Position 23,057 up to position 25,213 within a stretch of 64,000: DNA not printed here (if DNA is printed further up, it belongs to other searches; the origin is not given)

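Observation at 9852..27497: Divergently organised T2SS locus with cargo-like genes promoter-proximal on both arms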

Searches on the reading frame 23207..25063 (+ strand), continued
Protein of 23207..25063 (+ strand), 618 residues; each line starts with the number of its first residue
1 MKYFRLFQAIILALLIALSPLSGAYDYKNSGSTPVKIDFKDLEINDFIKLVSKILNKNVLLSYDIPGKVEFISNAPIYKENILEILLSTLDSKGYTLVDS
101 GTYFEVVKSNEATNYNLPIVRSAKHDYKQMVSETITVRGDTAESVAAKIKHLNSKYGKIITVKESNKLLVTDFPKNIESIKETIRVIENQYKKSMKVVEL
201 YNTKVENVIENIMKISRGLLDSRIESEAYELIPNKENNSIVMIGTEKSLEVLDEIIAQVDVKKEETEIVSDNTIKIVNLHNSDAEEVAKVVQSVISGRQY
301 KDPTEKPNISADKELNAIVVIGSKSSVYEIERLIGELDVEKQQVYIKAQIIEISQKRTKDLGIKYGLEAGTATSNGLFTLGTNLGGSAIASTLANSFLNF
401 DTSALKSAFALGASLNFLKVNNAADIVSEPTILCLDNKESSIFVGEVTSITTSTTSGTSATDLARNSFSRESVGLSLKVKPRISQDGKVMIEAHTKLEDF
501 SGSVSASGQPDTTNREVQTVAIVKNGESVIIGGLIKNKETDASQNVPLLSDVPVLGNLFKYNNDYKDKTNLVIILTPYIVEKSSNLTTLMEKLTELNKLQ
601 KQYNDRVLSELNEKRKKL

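Call 88: find_encoding_contigs(protein=P0089, flank=8000, max_places=1)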
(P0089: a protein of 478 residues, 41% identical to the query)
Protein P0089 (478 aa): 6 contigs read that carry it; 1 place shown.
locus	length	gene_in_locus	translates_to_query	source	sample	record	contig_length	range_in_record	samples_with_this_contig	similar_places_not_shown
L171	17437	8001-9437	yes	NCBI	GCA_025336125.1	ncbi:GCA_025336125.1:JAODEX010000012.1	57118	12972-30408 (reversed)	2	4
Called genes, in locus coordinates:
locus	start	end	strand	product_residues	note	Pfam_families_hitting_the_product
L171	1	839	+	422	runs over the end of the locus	PF00275:EPSP_synthase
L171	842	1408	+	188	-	-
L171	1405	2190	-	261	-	PF03631:Virul_fac_BrkB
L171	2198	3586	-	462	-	PF01565:FAD_binding_4, PF02913:FAD-oxidase_C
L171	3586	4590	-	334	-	PF15436:PGBA_N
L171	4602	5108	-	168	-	PF00578:AhpC-TSA, PF08534:Redoxin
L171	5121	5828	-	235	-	PF01209:Ubie_methyltran, PF13847:Methyltransf_31, PF08241:Methyltransf_11, PF08242:Methyltransf_12, PF13649:Methyltransf_25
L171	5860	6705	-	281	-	PF06574:FAD_syn (weak), PF01687:Flavokinase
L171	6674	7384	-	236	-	PF01479:S4, PF01728:FtsJ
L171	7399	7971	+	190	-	PF01205:Impact_N, PF09186:DUF1949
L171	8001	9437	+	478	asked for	PF21305:type_II_gspD_N0, PF03958:Secretin_N, PF00263:Secretin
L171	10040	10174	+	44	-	-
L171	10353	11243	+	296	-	PF04055:Radical_SAM, PF13186:SPASM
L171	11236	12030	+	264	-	PF07264:EI24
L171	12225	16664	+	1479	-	PF00310:GATase_2, PF04898:Glu_syn_central, PF01645:Glu_synthase, PF01493:GXGXG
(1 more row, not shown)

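Call 105: find_encoding_contigs(protein=P0004, flank=10000, max_places=2)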
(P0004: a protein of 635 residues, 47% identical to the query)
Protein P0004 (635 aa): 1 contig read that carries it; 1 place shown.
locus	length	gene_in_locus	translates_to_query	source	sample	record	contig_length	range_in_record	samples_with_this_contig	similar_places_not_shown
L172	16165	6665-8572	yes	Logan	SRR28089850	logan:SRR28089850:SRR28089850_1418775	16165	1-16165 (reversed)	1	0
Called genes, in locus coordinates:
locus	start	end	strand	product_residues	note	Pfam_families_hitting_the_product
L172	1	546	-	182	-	?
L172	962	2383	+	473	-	-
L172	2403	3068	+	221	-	-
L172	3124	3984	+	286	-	-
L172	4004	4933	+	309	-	-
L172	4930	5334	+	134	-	-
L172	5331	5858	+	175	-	-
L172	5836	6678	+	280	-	PF00595:PDZ (weak), PF13180:PDZ_2, PF17820:PDZ_6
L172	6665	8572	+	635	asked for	PF21305:type_II_gspD_N0, PF03958:Secretin_N, PF00263:Secretin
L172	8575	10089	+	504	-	PF00437:T2SSE, PF25199:nSTAND_NTPase5 (faint), PF13191:AAA_16 (weak), PF13401:AAA_22 (weak)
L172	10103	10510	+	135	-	-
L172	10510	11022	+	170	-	-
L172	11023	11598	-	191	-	-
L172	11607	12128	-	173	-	-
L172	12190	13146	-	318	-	-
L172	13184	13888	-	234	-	PF07277:SapC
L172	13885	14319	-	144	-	-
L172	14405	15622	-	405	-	PF28597:T2SSF_N (weak), PF00482:T2SSF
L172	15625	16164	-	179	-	?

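Call 109: find_encoding_contigs(protein=P0007, flank=10000, max_places=1)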
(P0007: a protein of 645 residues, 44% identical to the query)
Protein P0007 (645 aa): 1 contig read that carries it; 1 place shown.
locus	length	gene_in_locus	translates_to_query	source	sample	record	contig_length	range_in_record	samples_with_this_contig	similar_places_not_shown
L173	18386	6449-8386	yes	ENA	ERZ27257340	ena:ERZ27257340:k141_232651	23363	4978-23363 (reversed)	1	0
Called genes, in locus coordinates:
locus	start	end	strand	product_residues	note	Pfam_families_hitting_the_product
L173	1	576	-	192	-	?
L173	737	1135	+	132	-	PF08334:T2SSG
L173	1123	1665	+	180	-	-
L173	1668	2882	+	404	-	PF00482:T2SSF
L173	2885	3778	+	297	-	-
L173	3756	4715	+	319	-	-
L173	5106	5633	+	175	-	-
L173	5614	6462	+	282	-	-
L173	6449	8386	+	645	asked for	PF21305:type_II_gspD_N0, PF03958:Secretin_N, PF00263:Secretin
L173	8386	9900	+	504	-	PF01637:ATPase_2 (faint), PF00437:T2SSE, PF13191:AAA_16 (faint), PF13401:AAA_22 (faint)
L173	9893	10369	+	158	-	-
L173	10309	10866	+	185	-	-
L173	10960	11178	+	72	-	PF12651:RHH_3 (weak)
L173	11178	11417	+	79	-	PF05016:ParE_toxin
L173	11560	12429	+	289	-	-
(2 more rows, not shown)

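Call 110: find_encoding_contigs(protein=P0009, flank=10000, max_places=1)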
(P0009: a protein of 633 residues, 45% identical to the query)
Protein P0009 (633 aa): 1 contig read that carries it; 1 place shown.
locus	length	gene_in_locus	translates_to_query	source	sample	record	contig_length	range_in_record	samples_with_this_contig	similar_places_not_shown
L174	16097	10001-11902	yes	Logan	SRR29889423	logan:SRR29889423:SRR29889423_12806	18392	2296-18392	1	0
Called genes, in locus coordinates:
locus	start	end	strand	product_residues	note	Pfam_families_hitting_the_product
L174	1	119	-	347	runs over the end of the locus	PF03102:NeuB, PF08666:SAF (weak)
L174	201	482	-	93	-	-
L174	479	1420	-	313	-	PF00534:Glycos_transf_1 (faint), PF04007:DUF354 (faint)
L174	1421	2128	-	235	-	PF02348:CTP_transf_3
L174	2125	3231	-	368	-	PF01041:DegT_DnrJ_EryC1, PF00266:Aminotran_5 (weak)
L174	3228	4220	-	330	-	PF00106:adh_short (faint), PF01073:3Beta_HSD, PF01370:Epimerase, PF02719:Polysacc_synt_2, PF04321:RmlD_sub_bind, PF05368:NmrA, PF13460:NAD_binding_10, PF16363:GDP_Man_Dehyd, +1 more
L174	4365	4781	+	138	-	PF08334:T2SSG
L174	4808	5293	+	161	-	-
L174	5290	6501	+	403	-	PF28597:T2SSF_N (weak), PF00482:T2SSF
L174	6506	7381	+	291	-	-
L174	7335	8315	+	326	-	-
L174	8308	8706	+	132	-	-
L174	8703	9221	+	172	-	-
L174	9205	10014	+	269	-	PF13180:PDZ_2 (weak), PF17820:PDZ_6 (weak)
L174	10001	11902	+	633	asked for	PF21305:type_II_gspD_N0, PF03958:Secretin_N, PF00263:Secretin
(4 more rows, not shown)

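Call 113: search_protein_families(library=pfam, max_evalue=1, proteins=[L172:962-2380:+, L172:2403-3065:+])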
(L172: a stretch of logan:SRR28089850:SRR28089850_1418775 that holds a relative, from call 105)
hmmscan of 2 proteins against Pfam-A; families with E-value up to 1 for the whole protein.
L172:962-2380:+ (473 aa): 3 families
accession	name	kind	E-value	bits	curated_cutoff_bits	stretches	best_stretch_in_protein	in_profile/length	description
PF02368.24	Big_2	-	0.013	15.9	22.8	1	287-342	22-76/79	Bacterial Ig-like domain (group 2)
PF18393.6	MotY_N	-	0.041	14.5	26.3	1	148-196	83-131/146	MotY N-terminal domain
PF24176.1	TPR_TTI1_2nd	-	0.082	12.9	27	1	146-245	134-229/246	TELO2-interacting protein 1 homologue second TPR domain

L172:2403-3065:+ (221 aa): 2 families
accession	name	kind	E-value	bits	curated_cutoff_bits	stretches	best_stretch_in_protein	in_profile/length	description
PF25184.1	YxzE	-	0.02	16.3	40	0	1-42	1-35/65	YxzE-like putative bacteriocin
PF25679.1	DUF7947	-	0.11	13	27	0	160-205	12-56/79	Family of unknown function (DUF7947)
